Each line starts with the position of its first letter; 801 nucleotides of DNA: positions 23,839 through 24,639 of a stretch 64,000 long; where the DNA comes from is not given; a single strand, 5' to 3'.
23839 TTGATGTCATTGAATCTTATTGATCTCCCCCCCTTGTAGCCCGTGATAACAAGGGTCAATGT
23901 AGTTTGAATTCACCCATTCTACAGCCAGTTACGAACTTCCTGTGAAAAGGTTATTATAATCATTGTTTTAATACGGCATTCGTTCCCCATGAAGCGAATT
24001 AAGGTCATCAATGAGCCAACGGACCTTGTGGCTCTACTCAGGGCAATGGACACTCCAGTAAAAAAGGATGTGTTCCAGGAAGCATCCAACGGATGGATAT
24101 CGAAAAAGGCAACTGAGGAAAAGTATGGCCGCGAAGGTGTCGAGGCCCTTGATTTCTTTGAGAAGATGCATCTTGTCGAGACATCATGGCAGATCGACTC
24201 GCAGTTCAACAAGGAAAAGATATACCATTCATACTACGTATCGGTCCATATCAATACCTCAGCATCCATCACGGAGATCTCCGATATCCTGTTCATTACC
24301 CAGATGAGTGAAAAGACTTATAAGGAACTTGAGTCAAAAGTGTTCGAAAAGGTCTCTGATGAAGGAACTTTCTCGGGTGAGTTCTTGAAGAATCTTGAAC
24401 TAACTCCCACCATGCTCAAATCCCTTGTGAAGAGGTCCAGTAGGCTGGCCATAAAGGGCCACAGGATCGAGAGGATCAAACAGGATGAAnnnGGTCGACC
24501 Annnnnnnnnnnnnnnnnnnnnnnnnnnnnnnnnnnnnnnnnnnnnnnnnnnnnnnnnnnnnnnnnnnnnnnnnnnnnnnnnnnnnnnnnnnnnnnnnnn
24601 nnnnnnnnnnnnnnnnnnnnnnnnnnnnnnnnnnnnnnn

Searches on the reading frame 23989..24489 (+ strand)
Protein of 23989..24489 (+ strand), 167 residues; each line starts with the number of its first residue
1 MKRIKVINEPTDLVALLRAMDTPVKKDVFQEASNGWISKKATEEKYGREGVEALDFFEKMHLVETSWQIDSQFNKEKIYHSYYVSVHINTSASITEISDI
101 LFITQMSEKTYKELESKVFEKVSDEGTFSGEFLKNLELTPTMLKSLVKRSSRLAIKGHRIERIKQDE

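Call 45: search_protein_families(library=pfam, proteins=[window:23989-24489:+], max_evalue=0.01)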
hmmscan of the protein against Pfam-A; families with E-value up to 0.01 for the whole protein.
window:23989-24489:+ (167 aa): 1 family
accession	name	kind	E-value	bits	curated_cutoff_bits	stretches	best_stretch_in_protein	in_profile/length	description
PF09824.15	ArsR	-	1.1e-43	149.1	28.6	1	7-163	1-158/159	ArsR transcriptional regulator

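Call 62: search_protein_families(library=ncbifam, proteins=[window:23989-24489:+], max_evalue=0.1)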
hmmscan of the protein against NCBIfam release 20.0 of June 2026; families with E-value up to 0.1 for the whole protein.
window:23989-24489:+ (167 aa): 0 families
